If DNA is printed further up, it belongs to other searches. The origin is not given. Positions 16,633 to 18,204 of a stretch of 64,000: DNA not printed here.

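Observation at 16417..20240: Atypical radical-SAM-like enzyme, SAM methyltransferase and stand-alone glgA immediately upstream of the giant lipoproteins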

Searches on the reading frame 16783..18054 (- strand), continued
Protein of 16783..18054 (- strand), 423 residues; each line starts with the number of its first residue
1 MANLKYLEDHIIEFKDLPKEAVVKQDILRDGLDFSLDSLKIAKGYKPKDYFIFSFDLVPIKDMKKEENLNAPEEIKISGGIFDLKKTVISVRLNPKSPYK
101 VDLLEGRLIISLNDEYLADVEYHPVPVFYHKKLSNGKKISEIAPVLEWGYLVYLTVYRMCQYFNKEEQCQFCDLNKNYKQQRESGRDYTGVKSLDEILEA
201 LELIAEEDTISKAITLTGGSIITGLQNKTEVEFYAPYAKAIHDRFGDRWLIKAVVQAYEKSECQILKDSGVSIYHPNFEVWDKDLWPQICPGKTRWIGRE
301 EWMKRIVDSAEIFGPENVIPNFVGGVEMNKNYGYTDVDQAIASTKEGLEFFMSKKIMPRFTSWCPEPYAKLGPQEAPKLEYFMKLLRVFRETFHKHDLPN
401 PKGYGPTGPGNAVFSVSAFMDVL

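Call 65: search_protein_families(library=ncbifam, proteins=[L126:12948-13535:-, L126:13549-14379:-, L126:14437-15663:-, L126:16143-17306:-, L126:11222-12409:+, L126:12437-12967:+, L101:4610-6031:+, L150:317-1282:+, L099:1542-2765:+, L089:292-1500:+], max_evalue=0.00001)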
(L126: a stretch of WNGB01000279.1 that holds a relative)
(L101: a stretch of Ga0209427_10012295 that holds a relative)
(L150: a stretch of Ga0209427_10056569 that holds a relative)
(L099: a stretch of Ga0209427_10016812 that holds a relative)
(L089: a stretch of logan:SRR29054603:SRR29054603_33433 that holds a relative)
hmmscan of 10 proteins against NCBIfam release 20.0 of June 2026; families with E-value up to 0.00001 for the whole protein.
L126:12948-13535:- (195 aa): 4 families
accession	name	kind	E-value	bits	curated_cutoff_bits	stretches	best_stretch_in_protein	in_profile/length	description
TIGR00421.1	ubiX_pad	subfamily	4.8e-52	176.3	108.9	1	3-193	2-181/181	UbiX family flavin prenyltransferase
NF004685.0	PRK06029.1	subfamily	1.8e-51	174.9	188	1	1-194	2-185/187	UbiX family flavin prenyltransferase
NF041206.1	VdcB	exception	8.4e-51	172.2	290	1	2-193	1-182/184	non-oxidative hydroxyarylic acid decarboxylases subunit B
NF041218.1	BagM_FevK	exception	2e-38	131.9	420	1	1-193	1-183/215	bagremycin/ferroverdin biosynthesis UbiX family decarboxylase BagM/FevK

L126:13549-14379:- (276 aa): 2 families
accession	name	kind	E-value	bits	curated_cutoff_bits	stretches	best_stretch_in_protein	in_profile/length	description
TIGR01156.1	cytb6_f_IV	equivalog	5.4e-06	26.3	127.05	1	75-152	61-135/160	cytochrome b6-f complex subunit IV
NF041076.1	cyt_b_SoxC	equivalog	6.4e-06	25.3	740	1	7-166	202-361/542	proton pump complex cytochrome B SoxC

L126:14437-15663:- (408 aa): 0 families

L126:16143-17306:- (387 aa): 7 families
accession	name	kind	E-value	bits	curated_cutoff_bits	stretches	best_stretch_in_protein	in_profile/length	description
TIGR03701.1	mena_SCO4490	equivalog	3.9e-150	500.4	495.9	1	1-331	100-433/433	menaquinone biosynthesis decarboxylase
TIGR00148.1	TIGR00148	subfamily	3.1e-118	395.2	244.85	1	4-339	99-438/438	UbiD family decarboxylase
NF008175.0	PRK10922.1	equivalog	7.7e-103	344.6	788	1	3-369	115-488/497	4-hydroxy-3-polyprenylbenzoate decarboxylase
NF041204.1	VdcC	exception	6.7e-57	192.9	650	1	10-346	101-445/467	non-oxidative hydroxyarylic acid decarboxylases subunit C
TIGR02724.1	phenyl_P_beta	equivalog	4.6e-40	137.4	468.95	1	11-371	100-471/472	phenylphosphate carboxylase subunit beta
TIGR02723.1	phenyl_P_alpha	equivalog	3.8e-39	134.6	564.6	1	14-309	111-410/485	phenylphosphate carboxylase subunit alpha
NF041219.1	BagN_FevL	exception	2.1e-26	92.5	1000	1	16-212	131-332/502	bagremycin/ferroverdin biosynthesis UbiD family decarboxylase BagN/FevL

L126:11222-12409:+ (395 aa): 0 families

L126:12437-12967:+ (176 aa): 0 families

L101:4610-6031:+ (473 aa): 7 families
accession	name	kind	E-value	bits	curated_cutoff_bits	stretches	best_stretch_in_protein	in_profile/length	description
TIGR00148.1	TIGR00148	subfamily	1.9e-105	353.1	244.85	1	5-437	1-437/438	UbiD family decarboxylase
NF041204.1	VdcC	exception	1.4e-89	300.7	650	1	2-448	1-448/467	non-oxidative hydroxyarylic acid decarboxylases subunit C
TIGR03701.1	mena_SCO4490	equivalog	3.3e-75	253.5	495.9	1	7-418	1-423/433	menaquinone biosynthesis decarboxylase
TIGR02724.1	phenyl_P_beta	equivalog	2e-71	240.8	468.95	1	4-472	2-471/472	phenylphosphate carboxylase subunit beta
NF008175.0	PRK10922.1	equivalog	4.9e-65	219.9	788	2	102-437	126-457/497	4-hydroxy-3-polyprenylbenzoate decarboxylase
TIGR02723.1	phenyl_P_alpha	equivalog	1.9e-49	168.6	564.6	1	6-473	11-482/485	phenylphosphate carboxylase subunit alpha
NF041219.1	BagN_FevL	exception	5.1e-46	157.2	1000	1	2-400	17-433/502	bagremycin/ferroverdin biosynthesis UbiD family decarboxylase BagN/FevL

L150:317-1282:+ (321 aa): 17 families
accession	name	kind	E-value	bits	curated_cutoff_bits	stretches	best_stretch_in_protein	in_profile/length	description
NF005146.0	PRK06606.1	equivalog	7.7e-88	294.4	279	1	21-318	8-306/307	branched-chain amino acid transaminase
TIGR01122.1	ilvE_I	equivalog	7.9e-82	274.8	245.55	1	23-317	1-297/298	branched-chain-amino-acid transaminase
NF006185.0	PRK08320.1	subfamily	1e-54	185.7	363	1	20-304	3-283/292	branched-chain amino acid aminotransferase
NF009126.0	PRK12479.1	equivalog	2.1e-45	155.2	518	1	20-306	4-286/299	branched-chain-amino-acid transaminase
NF005726.0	PRK07544.1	equivalog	4.5e-44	150.7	396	1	21-307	12-291/295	branched-chain amino acid aminotransferase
NF005209.0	PRK06680.1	subfamily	1.9e-34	118.8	320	1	22-305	5-282/286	D-amino-acid transaminase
NF009897.0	PRK13357.1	equivalog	1e-31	110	307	1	23-318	44-357/358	branched-chain amino acid aminotransferase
NF009896.0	PRK13356.1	equivalog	2.1e-29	102.5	262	1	33-305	21-284/287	branched-chain amino acid aminotransferase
TIGR01123.1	ilvE_II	equivalog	2.1e-28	99.2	250.05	1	23-317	1-312/313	branched-chain-amino-acid transaminase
TIGR01121.1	D_amino_aminoT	equivalog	1.1e-27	97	277.45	1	24-300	4-271/276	D-amino-acid transaminase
NF005800.0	PRK07650.1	equivalog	2.4e-22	79.6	308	1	21-301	2-273/290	aminodeoxychorismate lyase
NF009066.0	PRK12400.1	equivalog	1.1e-19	71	538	1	69-301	50-279/290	D-amino-acid transaminase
NF005888.0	PRK07849.1-3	equivalog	1.5e-14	53.7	273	1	31-280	24-270/298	aminodeoxychorismate lyase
NF004761.0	PRK06092.1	equivalog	4.2e-13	49.1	260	1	184-289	153-257/268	aminodeoxychorismate lyase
TIGR03461.1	pabC_Proteo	equivalog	2.2e-12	46.8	176.85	1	182-283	149-249/262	aminodeoxychorismate lyase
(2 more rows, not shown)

L099:1542-2765:+ (407 aa): 14 families
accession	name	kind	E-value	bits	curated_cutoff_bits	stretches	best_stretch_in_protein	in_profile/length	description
NF040682.1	PorA_Arch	equivalog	1e-143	479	550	1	23-405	4-385/387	pyruvate synthase subunit PorA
NF006232.0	PRK08366.1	equivalog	4.7e-124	414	646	1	20-387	5-371/394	2-ketoisovalerate ferredoxin oxidoreductase subunit alpha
NF006233.0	PRK08367.1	equivalog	3.4e-121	404.8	625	1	20-405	2-389/394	pyruvate ferredoxin oxidoreductase subunit alpha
NF007201.0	PRK09622.1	equivalog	8.4e-98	327.9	590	1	24-388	12-376/405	2-oxoacid:ferredoxin oxidoreductase subunit alpha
NF045764.1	PhenlGlyoxDHPadG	equivalog_domain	3.4e-82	276.1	700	1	27-392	7-381/398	NADH-dependent phenylglyoxylate dehydrogenase subunit alpha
NF045791.1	OxalOxredalpha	equivalog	1.3e-80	271.4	500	1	24-383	6-368/395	oxalate oxidoreductase subunit alpha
TIGR02176.1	pyruv_ox_red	equivalog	5.8e-48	163.5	911.35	1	27-389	6-377/1167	pyruvate:ferredoxin (flavodoxin) oxidoreductase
NF006412.0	PRK08659.1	equivalog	5.7e-47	160.7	411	1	23-387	6-373/378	2-oxoacid:acceptor oxidoreductase subunit alpha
TIGR03710.1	OAFO_sf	subfamily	2.2e-42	145.4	482.75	2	21-128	192-297/561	2-oxoacid:acceptor oxidoreductase subunit alpha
NF005507.0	PRK07119.1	subfamily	2.1e-41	141.9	399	1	23-341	5-308/352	3-methyl-2-oxobutanoate dehydrogenase subunit VorB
NF007206.0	PRK09627.1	equivalog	7.3e-28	97.6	579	1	27-356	8-346/375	2-oxoglutarate synthase subunit alpha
NF041170.1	Oxoac_fdxalpha_Archa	equivalog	7.5e-26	90.6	800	2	22-186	235-414/636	2-oxoacid:ferredoxin oxidoreductase subunit alpha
TIGR03336.1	IOR_alpha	equivalog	2.4e-18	65.8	650.9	1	21-338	1-286/595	indolepyruvate ferredoxin oxidoreductase subunit alpha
NF003933.0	PRK05444.2-2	equivalog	3.2e-07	29.3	395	0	253-340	454-543/606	1-deoxy-D-xylulose-5-phosphate synthase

L089:292-1500:+ (402 aa): 0 families

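Call 70: search_protein_families(library=pfam, proteins=[L126:3797-6472:+, L144:5379-6062:-, L144:4430-5575:+, L143:1969-3237:-, L165:1864-3828:-, L158:3915-5153:+, L146:5577-6824:-, L141:1536-2546:+, L126:10366-11151:-, L126:14437-15663:-], max_evalue=0.0001)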
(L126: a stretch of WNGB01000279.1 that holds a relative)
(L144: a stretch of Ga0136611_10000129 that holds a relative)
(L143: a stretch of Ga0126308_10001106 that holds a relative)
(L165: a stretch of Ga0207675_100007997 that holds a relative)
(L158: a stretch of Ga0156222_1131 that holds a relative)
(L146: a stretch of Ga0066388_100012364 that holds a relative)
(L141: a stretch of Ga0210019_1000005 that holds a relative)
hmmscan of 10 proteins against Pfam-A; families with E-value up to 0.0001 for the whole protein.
L126:3797-6472:+ (891 aa): 0 families

L144:5379-6062:- (227 aa): 1 family
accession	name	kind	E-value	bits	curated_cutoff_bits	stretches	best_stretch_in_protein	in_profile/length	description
PF09335.16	VTT_dom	-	5.5e-18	66.1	33.9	1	73-180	18-122/123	VTT domain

L144:4430-5575:+ (381 aa): 0 families

L143:1969-3237:- (422 aa): 2 families
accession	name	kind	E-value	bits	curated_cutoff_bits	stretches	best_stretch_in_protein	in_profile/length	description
PF01041.23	DegT_DnrJ_EryC1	-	2e-96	323.8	19.8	1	80-412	7-359/360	DegT/DnrJ/EryC1/StrS aminotransferase family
PF00155.27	Aminotran_1_2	-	5.5e-08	32.8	19.7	1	76-185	18-140/361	Aminotransferase class I and II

L165:1864-3828:- (654 aa): 9 families
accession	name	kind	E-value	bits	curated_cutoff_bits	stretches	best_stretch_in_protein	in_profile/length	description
PF02719.21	Polysacc_synt_2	-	1.3e-114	382.8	20.2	1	311-595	1-291/293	Polysaccharide biosynthesis protein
PF01370.27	Epimerase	-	5.1e-25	88.7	20.9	1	311-501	1-203/240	NAD dependent epimerase/dehydratase family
PF13727.12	CoA_binding_3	-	1e-14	55.4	25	1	87-265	5-175/175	CoA-binding domain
PF04321.23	RmlD_sub_bind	-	2.2e-14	53.7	27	1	310-482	2-157/287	RmlD substrate binding domain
PF16363.11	GDP_Man_Dehyd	-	1.5e-13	51.3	27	1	312-436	1-131/332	GDP-mannose 4,6 dehydratase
PF01073.25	3Beta_HSD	-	3.7e-06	26.6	22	1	312-441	1-123/280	3-beta hydroxysteroid dehydrogenase/isomerase family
PF00899.27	ThiF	-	9.3e-06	25.4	28.1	0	306-346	18-57/238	ThiF family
PF17836.7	PglD_N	-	3.2e-05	24.8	23.4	1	170-250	2-74/78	PglD N-terminal domain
PF00106.31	adh_short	-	3.7e-05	23.7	26.6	1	309-381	1-70/195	short chain dehydrogenase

L158:3915-5153:+ (412 aa): 1 family
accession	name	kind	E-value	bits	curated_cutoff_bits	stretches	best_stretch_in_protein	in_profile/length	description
PF02621.19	VitK2_biosynth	-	1.3e-55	189.1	26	1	151-397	1-252/252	Menaquinone biosynthesis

L146:5577-6824:- (415 aa): 1 family
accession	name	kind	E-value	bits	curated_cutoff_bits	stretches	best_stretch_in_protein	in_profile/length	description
PF09423.15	PhoD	-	8.3e-57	193.3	27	1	69-352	12-301/343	PhoD-like phosphatase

L141:1536-2546:+ (336 aa): 1 family
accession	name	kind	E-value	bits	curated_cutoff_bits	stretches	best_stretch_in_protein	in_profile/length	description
PF00348.22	polyprenyl_synt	-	4.5e-74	249.3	27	1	42-284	2-247/251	Polyprenyl synthetase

L126:10366-11151:- (261 aa): 1 family
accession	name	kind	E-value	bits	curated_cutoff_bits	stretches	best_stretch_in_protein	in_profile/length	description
PF02621.19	VitK2_biosynth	-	4.4e-63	213.5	26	1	9-240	1-251/252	Menaquinone biosynthesis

L126:14437-15663:- (408 aa): 0 families

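Call 71: search_solved_structures(query=L126:10366-11151:-, max_evalue=0.001)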
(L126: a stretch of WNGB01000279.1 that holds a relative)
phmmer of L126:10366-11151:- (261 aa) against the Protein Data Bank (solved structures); distinct sequences matched with E-value up to 0.001: 9.
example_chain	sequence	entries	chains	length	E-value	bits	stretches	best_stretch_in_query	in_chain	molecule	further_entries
2i6e_A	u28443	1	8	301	1e-29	107.1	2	9-126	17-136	Hypothetical protein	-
6o9a_A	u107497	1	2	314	1.1e-29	107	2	9-126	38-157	Chorismate dehydratase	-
7ahr_A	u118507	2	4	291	3.2e-27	99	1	10-233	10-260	Chorismate dehydratase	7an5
2nxo_A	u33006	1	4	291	3.3e-27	98.9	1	10-233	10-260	Hypothetical protein SCO4506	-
7an8_A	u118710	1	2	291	8.6e-27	97.6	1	10-233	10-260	Chorismate dehydratase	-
7an9_A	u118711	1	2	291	1.1e-26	97.2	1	10-233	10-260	Chorismate dehydratase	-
7an7_A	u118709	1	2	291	1.5e-26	96.8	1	10-233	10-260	Chorismate dehydratase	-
7ywc_A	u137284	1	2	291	1.5e-26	96.8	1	10-233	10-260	Chorismate dehydratase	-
7an6_A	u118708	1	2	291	3.7e-26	95.5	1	10-233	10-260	Chorismate dehydratase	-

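Call 72: search_solved_structures(query=L072:2942-3748:+, max_evalue=0.001)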
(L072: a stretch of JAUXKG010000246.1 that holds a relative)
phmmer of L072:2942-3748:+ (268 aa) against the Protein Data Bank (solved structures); distinct sequences matched with E-value up to 0.001: 11.
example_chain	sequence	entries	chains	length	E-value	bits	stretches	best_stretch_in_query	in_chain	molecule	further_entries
7ahr_A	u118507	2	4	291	1.5e-35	126.2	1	2-242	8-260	Chorismate dehydratase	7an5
2nxo_A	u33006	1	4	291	1.5e-35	126.2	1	2-242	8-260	Hypothetical protein SCO4506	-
7an9_A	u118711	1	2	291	2.8e-35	125.3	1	2-241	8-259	Chorismate dehydratase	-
7an8_A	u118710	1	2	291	4e-35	124.8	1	2-242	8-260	Chorismate dehydratase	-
7an7_A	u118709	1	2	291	7.6e-35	123.9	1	2-242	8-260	Chorismate dehydratase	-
7ywc_A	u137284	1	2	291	7.6e-35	123.9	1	2-242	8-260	Chorismate dehydratase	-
7an6_A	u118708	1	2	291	2e-34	122.5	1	2-242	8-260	Chorismate dehydratase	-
2i6e_A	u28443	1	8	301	1.9e-22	83.3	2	156-249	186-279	Hypothetical protein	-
6o9a_A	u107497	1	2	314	2.3e-22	83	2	156-249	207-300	Chorismate dehydratase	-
9ly6_A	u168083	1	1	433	0.00033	23.5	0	165-227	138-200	CD276 antigen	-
9ly5_C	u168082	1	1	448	0.00036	23.3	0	165-227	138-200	CD276 antigen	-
